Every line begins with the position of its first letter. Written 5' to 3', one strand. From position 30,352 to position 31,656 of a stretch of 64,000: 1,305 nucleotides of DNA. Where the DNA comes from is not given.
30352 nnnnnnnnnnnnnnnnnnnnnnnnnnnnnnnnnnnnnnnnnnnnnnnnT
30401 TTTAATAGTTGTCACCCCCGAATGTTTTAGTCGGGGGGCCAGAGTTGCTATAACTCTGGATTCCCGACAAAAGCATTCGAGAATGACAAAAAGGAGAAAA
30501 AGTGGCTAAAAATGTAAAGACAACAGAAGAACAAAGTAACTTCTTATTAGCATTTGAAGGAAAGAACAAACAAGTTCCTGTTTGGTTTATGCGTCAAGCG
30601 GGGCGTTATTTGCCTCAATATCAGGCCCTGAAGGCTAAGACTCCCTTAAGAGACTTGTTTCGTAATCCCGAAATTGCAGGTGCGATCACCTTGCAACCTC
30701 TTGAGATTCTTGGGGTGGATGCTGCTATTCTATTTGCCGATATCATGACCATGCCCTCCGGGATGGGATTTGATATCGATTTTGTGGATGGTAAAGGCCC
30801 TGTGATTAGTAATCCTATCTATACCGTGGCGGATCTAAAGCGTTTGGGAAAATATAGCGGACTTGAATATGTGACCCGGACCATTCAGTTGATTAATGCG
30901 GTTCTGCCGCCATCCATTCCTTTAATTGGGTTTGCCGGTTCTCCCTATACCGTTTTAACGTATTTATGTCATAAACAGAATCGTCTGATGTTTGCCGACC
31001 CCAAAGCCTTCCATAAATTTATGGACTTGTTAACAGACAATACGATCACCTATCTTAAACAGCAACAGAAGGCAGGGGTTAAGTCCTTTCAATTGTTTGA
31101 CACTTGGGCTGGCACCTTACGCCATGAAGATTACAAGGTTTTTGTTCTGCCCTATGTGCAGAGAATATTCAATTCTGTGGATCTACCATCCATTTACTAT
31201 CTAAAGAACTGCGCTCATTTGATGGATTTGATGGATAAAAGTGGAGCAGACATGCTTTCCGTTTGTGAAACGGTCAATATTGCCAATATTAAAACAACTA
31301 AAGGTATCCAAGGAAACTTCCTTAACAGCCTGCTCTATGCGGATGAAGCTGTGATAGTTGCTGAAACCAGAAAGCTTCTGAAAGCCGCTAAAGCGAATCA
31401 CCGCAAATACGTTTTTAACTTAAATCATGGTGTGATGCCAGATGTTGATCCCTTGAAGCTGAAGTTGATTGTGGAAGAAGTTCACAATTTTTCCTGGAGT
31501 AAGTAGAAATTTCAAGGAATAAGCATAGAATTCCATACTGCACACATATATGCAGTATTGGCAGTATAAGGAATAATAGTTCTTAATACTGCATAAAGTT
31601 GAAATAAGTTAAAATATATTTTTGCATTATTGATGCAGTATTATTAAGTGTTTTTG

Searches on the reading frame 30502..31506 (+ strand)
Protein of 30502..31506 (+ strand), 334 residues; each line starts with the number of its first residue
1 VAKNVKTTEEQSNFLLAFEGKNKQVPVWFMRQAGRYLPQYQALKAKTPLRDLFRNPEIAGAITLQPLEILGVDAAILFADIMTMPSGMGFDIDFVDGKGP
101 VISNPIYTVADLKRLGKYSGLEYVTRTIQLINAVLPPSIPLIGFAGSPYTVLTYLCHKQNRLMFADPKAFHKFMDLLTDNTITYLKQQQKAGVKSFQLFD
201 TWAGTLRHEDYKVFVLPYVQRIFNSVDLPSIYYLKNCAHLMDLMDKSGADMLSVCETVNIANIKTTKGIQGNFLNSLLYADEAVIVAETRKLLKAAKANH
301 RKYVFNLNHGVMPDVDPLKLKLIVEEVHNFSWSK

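Call 85: search_protein_families(library=ncbifam, proteins=[window:30502-31506:+], max_evalue=1e-10)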
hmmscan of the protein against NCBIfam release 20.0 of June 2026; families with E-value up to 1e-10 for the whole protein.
window:30502-31506:+ (334 aa): 4 families
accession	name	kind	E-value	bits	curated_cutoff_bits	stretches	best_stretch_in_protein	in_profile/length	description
TIGR01464.1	hemE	equivalog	2e-95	319.7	302.95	1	17-329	5-338/338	uroporphyrinogen decarboxylase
TIGR01463.1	mtaA_cmuA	subfamily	7.2e-18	64.9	235.4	1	53-270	46-277/340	MtaA/CmuA family methyltransferase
NF004889.0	PRK06252.1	subfamily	3.6e-16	59.1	244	1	13-293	9-304/340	methylcobalamin:coenzyme M methyltransferase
NF041608.1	methylcob_mtaseMtbA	equivalog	6.1e-11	42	600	1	100-265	96-272/339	methylcobamide:CoM methyltransferase MtbA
